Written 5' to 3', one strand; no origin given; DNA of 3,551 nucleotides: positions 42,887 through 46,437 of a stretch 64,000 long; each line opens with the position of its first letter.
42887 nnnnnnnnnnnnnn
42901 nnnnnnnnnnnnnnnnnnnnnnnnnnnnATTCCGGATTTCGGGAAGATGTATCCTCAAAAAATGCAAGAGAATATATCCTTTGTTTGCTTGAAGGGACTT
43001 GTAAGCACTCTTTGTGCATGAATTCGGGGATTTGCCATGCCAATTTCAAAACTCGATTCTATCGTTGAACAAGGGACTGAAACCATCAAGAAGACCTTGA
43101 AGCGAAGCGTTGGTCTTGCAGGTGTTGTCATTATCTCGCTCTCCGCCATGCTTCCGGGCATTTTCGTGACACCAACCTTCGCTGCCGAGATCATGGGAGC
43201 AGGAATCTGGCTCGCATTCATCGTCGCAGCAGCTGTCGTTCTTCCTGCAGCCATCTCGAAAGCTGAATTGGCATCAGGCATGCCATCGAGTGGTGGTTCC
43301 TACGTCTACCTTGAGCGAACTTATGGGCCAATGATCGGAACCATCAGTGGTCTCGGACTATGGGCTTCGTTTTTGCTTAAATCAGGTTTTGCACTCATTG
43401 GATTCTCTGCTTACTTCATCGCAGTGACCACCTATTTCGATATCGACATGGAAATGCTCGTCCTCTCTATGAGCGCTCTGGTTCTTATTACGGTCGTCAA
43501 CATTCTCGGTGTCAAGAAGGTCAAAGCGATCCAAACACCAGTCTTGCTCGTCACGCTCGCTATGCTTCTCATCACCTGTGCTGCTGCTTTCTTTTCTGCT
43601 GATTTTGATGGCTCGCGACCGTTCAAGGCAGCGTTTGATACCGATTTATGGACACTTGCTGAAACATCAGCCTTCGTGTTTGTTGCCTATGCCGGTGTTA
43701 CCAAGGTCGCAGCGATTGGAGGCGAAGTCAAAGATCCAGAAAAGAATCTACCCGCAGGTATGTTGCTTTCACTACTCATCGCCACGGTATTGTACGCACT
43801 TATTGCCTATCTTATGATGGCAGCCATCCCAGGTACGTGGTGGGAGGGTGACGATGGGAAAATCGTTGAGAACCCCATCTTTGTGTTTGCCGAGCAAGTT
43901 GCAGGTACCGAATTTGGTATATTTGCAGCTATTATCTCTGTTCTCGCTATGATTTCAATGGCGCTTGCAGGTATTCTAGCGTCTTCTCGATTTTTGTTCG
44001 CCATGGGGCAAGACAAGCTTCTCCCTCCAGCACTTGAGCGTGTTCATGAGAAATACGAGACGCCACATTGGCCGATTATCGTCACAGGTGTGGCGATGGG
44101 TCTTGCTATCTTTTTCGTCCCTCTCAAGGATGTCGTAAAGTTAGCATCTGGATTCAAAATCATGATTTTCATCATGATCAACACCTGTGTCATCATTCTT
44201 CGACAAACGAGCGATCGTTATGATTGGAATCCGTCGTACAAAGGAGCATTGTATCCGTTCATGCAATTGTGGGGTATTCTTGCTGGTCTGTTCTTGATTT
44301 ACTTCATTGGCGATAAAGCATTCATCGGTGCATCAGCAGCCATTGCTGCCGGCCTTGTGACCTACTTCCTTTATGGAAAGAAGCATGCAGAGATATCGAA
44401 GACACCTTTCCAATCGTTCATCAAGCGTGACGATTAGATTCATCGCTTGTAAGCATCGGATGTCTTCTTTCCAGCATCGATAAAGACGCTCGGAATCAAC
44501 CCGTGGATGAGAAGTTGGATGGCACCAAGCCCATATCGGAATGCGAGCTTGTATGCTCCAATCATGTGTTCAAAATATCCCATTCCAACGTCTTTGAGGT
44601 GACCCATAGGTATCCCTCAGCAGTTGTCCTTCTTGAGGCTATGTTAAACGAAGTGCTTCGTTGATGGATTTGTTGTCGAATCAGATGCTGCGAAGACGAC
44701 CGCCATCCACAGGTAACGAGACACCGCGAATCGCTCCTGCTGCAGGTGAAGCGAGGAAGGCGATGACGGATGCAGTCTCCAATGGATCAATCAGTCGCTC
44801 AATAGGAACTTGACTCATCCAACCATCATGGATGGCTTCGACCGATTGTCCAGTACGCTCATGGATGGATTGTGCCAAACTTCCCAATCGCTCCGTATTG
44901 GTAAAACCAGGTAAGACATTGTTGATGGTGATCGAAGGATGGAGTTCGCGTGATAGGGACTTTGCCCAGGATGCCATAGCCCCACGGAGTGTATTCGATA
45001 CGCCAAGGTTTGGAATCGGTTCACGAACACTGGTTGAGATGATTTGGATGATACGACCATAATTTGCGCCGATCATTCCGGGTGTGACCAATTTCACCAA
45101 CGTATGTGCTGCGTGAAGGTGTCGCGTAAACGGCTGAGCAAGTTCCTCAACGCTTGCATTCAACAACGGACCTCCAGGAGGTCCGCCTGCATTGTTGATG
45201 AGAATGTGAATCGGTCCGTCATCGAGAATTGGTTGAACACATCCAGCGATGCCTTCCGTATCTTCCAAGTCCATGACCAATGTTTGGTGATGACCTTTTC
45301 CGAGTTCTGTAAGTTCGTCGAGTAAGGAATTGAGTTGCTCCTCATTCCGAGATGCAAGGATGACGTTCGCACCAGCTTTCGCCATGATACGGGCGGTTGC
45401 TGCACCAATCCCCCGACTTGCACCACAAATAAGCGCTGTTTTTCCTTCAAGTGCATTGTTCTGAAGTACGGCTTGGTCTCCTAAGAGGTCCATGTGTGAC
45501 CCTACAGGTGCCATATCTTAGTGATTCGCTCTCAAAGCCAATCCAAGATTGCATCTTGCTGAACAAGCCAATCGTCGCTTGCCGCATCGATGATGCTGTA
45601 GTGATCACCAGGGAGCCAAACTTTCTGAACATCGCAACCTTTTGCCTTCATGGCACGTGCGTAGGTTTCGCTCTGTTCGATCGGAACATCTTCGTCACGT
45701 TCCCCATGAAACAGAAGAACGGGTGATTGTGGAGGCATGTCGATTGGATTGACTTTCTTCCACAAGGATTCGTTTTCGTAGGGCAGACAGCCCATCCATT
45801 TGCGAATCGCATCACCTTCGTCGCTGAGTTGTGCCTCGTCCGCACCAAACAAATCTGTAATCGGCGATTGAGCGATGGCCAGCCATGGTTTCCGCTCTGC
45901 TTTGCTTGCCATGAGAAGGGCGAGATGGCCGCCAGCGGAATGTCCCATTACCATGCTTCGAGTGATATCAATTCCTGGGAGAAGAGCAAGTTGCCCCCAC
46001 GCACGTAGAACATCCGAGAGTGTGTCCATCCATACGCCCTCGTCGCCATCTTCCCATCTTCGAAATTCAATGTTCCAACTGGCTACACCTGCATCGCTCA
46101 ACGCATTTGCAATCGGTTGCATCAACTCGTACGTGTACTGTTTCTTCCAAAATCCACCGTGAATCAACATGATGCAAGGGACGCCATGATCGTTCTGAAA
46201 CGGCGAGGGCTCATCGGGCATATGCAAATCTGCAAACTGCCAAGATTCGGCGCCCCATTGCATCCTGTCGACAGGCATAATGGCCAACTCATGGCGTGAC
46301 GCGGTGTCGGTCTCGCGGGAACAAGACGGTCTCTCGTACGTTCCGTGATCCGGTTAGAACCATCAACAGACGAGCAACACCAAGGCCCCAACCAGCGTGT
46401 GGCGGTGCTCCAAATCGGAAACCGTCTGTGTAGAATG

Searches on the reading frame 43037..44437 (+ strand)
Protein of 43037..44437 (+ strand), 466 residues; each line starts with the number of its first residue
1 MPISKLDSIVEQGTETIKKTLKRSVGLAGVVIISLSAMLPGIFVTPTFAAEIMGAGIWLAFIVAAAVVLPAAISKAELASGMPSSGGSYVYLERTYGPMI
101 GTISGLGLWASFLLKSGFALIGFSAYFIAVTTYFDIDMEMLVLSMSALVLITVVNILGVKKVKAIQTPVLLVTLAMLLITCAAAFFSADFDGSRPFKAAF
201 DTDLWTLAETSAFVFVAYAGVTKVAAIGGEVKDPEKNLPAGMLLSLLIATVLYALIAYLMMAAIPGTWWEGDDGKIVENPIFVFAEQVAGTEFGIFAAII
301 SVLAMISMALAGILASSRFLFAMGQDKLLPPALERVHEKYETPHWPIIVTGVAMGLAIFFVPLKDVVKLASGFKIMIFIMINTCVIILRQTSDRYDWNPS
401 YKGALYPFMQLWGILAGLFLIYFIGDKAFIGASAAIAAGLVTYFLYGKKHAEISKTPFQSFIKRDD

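Call 35: search_protein_families(library=pfam, proteins=[window:43037-44437:+], max_evalue=0.001)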
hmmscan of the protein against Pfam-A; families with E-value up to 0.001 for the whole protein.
window:43037-44437:+ (466 aa): 3 families
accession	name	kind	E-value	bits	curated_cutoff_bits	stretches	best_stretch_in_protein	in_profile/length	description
PF13520.12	AA_permease_2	-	1e-36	127.3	27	1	33-424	9-401/427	Amino acid permease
PF00324.27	AA_permease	-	1.3e-31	110.3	24.6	1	34-421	6-417/470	Amino acid permease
PF13906.12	AA_permease_C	-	9.8e-05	22.8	27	1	405-450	5-50/51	C-terminus of AA_permease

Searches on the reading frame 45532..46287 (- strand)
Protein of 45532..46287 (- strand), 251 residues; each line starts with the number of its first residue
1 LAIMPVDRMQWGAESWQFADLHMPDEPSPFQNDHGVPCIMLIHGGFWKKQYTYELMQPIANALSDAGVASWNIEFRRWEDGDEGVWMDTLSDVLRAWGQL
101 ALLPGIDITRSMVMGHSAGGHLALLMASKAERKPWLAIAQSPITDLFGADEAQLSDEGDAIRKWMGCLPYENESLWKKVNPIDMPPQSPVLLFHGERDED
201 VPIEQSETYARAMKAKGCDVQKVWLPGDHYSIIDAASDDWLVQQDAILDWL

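Call 35: search_protein_families(library=pfam, proteins=[window:45532-46287:-], max_evalue=0.001)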
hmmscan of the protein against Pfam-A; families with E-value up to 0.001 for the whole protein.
window:45532-46287:- (251 aa): 7 families
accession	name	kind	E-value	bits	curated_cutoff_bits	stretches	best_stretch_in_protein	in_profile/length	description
PF20434.5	BD-FAE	-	3e-21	76.4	26.8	1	29-211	6-213/215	BD-FAE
PF00326.27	Peptidase_S9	-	3.4e-15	56.6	22.6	1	88-230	43-187/213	Prolyl oligopeptidase family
PF12697.13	Abhydrolase_6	-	9.3e-07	30.2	26.3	1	40-177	2-121/217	Alpha/beta hydrolase family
PF07859.19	Abhydrolase_3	-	9.3e-07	29.3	25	1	91-227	50-203/210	alpha/beta hydrolase fold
PF12146.15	Hydrolase_4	-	4.3e-05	23.4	27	0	110-143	77-110/239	Serine aminopeptidase, S33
PF00756.26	Esterase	-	0.00013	22.3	22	1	111-178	117-159/251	Putative esterase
PF01738.24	DLH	-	0.00038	20.5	21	0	187-228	143-184/217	Dienelactone hydrolase family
